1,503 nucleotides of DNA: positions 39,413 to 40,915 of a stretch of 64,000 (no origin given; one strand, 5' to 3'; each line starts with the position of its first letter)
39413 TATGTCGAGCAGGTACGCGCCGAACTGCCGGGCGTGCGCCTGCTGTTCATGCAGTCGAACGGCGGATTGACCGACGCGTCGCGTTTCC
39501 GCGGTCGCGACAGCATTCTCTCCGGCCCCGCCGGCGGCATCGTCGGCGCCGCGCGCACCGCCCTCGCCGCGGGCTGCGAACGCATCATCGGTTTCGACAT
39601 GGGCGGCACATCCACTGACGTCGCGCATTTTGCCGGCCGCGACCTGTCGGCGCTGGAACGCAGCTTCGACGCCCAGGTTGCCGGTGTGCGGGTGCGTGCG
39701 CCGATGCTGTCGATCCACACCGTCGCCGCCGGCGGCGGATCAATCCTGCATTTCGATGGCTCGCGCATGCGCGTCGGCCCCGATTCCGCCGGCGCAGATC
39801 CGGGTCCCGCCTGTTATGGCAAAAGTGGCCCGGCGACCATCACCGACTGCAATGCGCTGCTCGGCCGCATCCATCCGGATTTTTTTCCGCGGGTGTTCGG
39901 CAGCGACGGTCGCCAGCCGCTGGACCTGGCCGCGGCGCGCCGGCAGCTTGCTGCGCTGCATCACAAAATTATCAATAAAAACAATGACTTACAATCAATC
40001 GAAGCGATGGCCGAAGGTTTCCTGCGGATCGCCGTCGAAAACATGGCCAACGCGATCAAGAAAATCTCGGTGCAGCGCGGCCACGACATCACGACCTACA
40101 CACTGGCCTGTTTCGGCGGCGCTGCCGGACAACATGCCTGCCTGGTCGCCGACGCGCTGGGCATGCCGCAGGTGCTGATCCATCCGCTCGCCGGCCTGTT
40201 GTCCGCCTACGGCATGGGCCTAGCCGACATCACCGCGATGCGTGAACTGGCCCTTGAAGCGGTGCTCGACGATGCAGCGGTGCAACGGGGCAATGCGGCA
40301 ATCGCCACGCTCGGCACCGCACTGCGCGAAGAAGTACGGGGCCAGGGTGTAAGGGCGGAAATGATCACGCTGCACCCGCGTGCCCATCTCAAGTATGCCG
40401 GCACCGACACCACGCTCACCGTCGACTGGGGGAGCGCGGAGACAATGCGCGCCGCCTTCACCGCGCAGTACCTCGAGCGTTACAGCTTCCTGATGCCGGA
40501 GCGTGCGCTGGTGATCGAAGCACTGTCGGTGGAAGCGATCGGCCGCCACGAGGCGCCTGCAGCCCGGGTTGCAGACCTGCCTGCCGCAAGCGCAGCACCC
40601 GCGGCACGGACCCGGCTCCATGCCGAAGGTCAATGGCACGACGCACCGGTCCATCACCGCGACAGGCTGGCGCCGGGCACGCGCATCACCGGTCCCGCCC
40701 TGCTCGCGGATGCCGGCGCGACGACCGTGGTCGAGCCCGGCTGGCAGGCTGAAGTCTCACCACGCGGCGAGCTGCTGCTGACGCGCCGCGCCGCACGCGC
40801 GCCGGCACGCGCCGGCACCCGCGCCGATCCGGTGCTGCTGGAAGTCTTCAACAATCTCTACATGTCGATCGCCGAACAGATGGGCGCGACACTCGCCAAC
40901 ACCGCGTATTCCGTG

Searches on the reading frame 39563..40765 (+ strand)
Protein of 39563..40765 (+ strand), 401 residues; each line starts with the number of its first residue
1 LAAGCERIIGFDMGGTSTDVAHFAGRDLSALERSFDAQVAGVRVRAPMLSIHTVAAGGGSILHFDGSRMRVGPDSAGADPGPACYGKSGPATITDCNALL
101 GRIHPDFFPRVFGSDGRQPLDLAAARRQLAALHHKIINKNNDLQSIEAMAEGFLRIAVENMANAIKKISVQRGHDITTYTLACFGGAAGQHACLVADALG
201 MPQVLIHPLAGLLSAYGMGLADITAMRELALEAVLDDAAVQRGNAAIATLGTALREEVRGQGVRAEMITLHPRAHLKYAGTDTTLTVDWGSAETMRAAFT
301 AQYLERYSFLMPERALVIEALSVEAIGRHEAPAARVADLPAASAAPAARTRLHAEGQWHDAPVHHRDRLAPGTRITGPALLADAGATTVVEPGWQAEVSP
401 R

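Call 25: find_homologous_proteins(query=window:39563-40765:+, max_evalue=1e-30)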
Query window:39563-40765:+ (401 aa): 7466 proteins with E <= 1e-30 among 8000 candidates; the best 120 are listed.
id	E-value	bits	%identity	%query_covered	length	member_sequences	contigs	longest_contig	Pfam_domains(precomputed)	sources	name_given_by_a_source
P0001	1.3e-148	513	63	96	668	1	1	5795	PF01968.25,PF19278.5,PF05378.20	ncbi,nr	ncbi:MAG TPA: hydantoinase/oxoprolinase family protein, partial [Burkholderiales bacterium]|nr:hydan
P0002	3.5e-139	482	60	99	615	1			PF01968.25,PF19278.5,PF05378.20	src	-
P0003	1.8e-138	480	58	98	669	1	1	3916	PF01968.25,PF19278.5,PF05378.20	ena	-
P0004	6.6e-138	478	59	99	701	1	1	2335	PF01968.25,PF19278.5,PF05378.20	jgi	jgi:5-oxoprolinase (ATP-hydrolysing)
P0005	3.6e-137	476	57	100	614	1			PF01968.25,PF19278.5,PF05378.20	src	-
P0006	5.6e-137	475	59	99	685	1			PF01968.25,PF19278.5,PF02538.20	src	-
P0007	8.0e-137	475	58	100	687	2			PF01968.25,PF19278.5,PF05378.20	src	-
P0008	2.0e-136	473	60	99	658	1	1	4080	PF01968.25,PF19278.5,PF05378.20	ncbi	ncbi:MAG TPA: hydantoinase/oxoprolinase family protein, partial [Burkholderiales bacterium]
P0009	1.2e-135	471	58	99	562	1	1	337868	PF01968.25,PF19278.5,PF02538.20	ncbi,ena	-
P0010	1.5e-135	470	57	100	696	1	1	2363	PF01968.25,PF19278.5,PF05378.20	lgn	-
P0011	2.9e-135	469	55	100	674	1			PF01968.25,PF19278.5,PF05378.20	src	-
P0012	1.5e-134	467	58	99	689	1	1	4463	PF01968.25,PF19278.5,PF05378.20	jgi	jgi:5-oxoprolinase (ATP-hydrolysing)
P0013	2.5e-134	466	61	95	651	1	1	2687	PF01968.25,PF05378.20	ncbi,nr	ncbi:MAG: hydantoinase/oxoprolinase family protein, partial [Burkholderiales bacterium]|nr:hydantoin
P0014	3.9e-134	466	57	97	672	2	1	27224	PF01968.25,PF05378.20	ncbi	-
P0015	6.1e-134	465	54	100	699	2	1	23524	PF01968.25,PF19278.5,PF05378.20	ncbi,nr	ncbi:MAG: 5-oxoprolinase, partial [Gammaproteobacteria bacterium]|nr:5-oxoprolinase [Gammaproteobact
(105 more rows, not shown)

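Call 27: find_encoding_contigs(protein=P0001, flank=3000, max_places=3)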
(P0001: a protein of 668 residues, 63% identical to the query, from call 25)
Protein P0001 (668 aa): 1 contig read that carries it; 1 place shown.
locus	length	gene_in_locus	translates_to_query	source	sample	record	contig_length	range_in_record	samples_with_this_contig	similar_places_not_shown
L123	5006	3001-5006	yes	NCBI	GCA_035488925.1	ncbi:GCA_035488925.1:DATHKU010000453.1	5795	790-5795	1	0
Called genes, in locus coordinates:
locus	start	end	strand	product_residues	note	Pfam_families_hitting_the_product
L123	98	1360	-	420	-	PF06808:DctM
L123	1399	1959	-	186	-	PF04290:DctQ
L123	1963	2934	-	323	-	PF03480:DctP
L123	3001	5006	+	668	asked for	PF05378:Hydant_A_N, PF01968:Hydantoinase_A, PF19278:Hydant_A_C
